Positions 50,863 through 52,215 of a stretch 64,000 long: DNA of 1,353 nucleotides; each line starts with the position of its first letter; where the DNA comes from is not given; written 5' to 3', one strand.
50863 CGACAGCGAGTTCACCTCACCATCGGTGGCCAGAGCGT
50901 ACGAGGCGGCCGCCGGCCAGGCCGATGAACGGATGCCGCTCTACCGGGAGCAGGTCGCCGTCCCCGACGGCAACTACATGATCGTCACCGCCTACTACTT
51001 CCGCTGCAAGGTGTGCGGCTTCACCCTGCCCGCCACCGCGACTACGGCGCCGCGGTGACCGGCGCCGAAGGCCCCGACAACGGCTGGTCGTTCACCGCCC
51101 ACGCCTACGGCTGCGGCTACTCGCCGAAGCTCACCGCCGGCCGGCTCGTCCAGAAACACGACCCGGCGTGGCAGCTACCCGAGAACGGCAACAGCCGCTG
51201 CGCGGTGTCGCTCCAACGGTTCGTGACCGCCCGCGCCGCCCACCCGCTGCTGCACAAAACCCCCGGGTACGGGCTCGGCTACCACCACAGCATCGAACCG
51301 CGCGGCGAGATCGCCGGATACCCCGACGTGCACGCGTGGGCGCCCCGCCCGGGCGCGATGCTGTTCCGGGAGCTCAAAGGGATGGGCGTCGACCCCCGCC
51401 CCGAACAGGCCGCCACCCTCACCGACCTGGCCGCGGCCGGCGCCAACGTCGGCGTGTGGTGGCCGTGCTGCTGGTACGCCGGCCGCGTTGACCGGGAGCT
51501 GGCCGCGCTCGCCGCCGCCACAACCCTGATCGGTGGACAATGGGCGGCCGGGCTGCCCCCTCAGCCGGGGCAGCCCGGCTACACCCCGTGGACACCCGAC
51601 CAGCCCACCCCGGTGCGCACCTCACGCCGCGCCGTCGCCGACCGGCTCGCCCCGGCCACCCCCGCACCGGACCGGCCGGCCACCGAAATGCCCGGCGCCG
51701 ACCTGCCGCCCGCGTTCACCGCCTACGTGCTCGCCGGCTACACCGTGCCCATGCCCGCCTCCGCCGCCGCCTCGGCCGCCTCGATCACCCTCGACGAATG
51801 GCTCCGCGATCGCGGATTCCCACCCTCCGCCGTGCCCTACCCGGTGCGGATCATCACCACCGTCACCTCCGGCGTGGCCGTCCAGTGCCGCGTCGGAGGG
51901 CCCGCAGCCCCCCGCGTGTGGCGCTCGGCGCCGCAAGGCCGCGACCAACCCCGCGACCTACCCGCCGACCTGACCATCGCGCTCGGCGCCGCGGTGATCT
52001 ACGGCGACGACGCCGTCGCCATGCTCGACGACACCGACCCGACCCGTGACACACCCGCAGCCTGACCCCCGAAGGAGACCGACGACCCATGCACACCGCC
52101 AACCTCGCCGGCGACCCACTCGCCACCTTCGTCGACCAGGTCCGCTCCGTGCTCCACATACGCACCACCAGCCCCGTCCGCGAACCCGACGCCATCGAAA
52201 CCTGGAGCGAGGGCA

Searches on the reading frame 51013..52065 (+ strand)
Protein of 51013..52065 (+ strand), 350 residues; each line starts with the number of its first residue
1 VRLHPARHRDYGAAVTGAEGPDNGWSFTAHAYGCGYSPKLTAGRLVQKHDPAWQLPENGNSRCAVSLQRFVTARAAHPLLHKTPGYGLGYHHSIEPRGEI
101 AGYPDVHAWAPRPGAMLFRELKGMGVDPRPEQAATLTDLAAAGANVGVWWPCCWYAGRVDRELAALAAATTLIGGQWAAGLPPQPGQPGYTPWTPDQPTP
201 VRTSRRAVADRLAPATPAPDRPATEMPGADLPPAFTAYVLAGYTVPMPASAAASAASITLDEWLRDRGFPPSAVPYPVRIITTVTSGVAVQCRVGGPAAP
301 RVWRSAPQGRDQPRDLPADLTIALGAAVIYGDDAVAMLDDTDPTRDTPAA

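Call 19: search_protein_families(library=phrogs, proteins=[window:51013-52065:+], max_evalue=0.001)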
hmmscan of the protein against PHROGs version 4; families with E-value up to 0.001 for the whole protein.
window:51013-52065:+ (350 aa): 1 family
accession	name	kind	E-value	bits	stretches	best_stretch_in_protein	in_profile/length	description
phrog_93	-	DNA, RNA and nucleotide metabolism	9.6e-05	22.2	1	99-161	379-436/613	endonuclease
